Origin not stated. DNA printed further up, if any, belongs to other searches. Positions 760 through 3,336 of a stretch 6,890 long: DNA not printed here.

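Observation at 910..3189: GT2::GH3 domain fusion, an architecture I do not recognise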

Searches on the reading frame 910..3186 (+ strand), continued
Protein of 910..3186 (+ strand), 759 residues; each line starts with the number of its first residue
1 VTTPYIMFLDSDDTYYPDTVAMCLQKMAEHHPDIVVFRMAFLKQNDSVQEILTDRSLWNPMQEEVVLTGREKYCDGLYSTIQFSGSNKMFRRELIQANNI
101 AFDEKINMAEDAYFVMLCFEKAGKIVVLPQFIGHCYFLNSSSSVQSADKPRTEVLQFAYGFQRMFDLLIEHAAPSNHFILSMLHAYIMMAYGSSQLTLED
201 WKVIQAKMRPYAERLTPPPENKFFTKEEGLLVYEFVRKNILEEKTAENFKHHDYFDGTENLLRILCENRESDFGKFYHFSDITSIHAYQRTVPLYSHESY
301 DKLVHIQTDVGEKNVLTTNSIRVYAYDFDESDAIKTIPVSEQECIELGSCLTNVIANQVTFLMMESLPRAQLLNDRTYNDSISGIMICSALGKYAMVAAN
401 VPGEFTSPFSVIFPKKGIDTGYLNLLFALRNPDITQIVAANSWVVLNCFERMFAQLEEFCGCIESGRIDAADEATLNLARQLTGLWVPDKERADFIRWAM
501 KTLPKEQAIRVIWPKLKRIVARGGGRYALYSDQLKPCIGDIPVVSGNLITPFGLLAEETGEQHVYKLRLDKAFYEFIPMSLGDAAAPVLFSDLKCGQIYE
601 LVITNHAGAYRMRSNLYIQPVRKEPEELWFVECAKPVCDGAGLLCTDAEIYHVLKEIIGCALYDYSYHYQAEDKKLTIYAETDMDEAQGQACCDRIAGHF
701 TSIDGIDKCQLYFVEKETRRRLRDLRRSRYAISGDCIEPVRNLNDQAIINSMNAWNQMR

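Call 44: fold_search(model_id=the predicted structure, library=pdb)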
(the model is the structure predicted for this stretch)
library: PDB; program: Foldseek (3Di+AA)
matches with E <= 10: 568; with E <= 0.001: 103
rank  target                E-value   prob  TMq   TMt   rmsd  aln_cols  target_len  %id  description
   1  4eq4_A                6.9e-22  1.00  0.38  0.51  14.2       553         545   18  Crystal structure of seleno-methionine derivatized GH3.12 (released 2012-06-20)
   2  4epm                  1.4e-21  1.00  0.37  0.49  15.2       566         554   17  Crystal Structure of Arabidopsis GH3.12 (PBS3) in Complex with AMP (released 2012-06-20)
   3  4eq4_B                1.5e-21  1.00  0.38  0.52  12.9       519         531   18  Crystal structure of seleno-methionine derivatized GH3.12 (released 2012-06-20)
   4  5kod_A                2.2e-21  1.00  0.37  0.47  16.6       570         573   15  Crystal Structure of GH3.5 Acyl Acid Amido Synthetase from Arabidopsis thaliana (released 2016-11-16)
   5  4epl                  3.4e-21  1.00  0.35  0.47  16.6       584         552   16  Crystal Structure of Arabidopsis thaliana GH3.11 (JAR1) in Complex with JA-Ile (released 2012-06-20)
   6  5kod_C                1.6e-20  1.00  0.38  0.49  14.2       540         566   16  Crystal Structure of GH3.5 Acyl Acid Amido Synthetase from Arabidopsis thaliana (released 2016-11-16)
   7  5kod_D                1.7e-20  1.00  0.37  0.48  14.2       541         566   16  Crystal Structure of GH3.5 Acyl Acid Amido Synthetase from Arabidopsis thaliana (released 2016-11-16)
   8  9fwd_A                3.3e-20  1.00  0.38  0.47  16.3       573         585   17  Structure of indole-3-acetic acid-amido synthetase GH3.6 from A.thaliana in complex with AMP (released 2025-04-09)
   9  7vka_B                7.2e-20  1.00  0.37  0.46  16.9       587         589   17  Crystal Structure of GH3.6 in complex with an inhibitor (released 2022-08-31)
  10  9fxd_A                8.9e-20  1.00  0.38  0.48  14.2       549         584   16  Structure of indole-3-acetic acid-amido synthetase GH3.6 from A.thaliana in complex with AMP and aspartate (released 2025-04-09)
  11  7vka_A                1.2e-19  1.00  0.38  0.47  14.3       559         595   17  Crystal Structure of GH3.6 in complex with an inhibitor (released 2022-08-31)
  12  6e1q                  1.9e-19  1.00  0.47  0.61   9.0       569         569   16  AtGH3.15 acyl acid amido synthetase in complex with 2,4-DB (released 2018-10-24)
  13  7dk8                  1.9e-19  1.00  0.37  0.48  14.7       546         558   17  Crystal structure of OsGH3-8 with AMP (released 2020-12-23)
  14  9fwd_B                2.0e-19  1.00  0.38  0.48  15.3       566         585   17  Structure of indole-3-acetic acid-amido synthetase GH3.6 from A.thaliana in complex with AMP (released 2025-04-09)
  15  4l39_B                2.4e-19  1.00  0.37  0.49  14.8       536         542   17  Crystal structure of GH3.12 from Arabidopsis thaliana in complex with AMPCPP and salicylate (released 2013-10-02)
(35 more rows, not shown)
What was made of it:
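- Checked: S. aureus TarS matches the GT2 part (call 44).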

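Call 52: find_related_loci(query=window:910-3186:+, collection=metagenome_contigs, flank=6000)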
Query window:910-3186:+ (759 aa) in metagenome_contigs; peptide patterns used: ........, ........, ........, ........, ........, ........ (x = any residue, [..] = any of these).
38 stretches matched a pattern, but none encodes a relative of the query by tblastn (E <= 1e-3).
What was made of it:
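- The deletion cannot be checked against reads, and no near-identical contig was found (call 52). No independent contig with the same junction was found (call 52).
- Tried and rejected: Searching for the intact parental allele or the same junction in JGI metagenome contigs: nothing found (call 52).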

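Call 53: search_protein_families(library=padloc, proteins=[P0003, L001:8903-9832:+, L011:12575-13903:+, L010:6842-7972:+], max_evalue=0.01)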
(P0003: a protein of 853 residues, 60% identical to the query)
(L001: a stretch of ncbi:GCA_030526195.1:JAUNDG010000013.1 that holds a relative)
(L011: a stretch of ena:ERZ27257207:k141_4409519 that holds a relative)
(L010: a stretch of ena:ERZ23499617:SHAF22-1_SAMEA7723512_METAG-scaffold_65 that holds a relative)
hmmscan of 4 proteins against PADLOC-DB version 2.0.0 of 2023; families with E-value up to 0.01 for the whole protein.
P0003 (853 aa): 0 families

L001:8903-9832:+ (310 aa): 0 families

L011:12575-13903:+ (443 aa): 0 families

L010:6842-7972:+ (377 aa): 0 families
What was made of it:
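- Tried and rejected: Anti-phage defence system: no PADLOC hit for any cassette protein (call 53).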
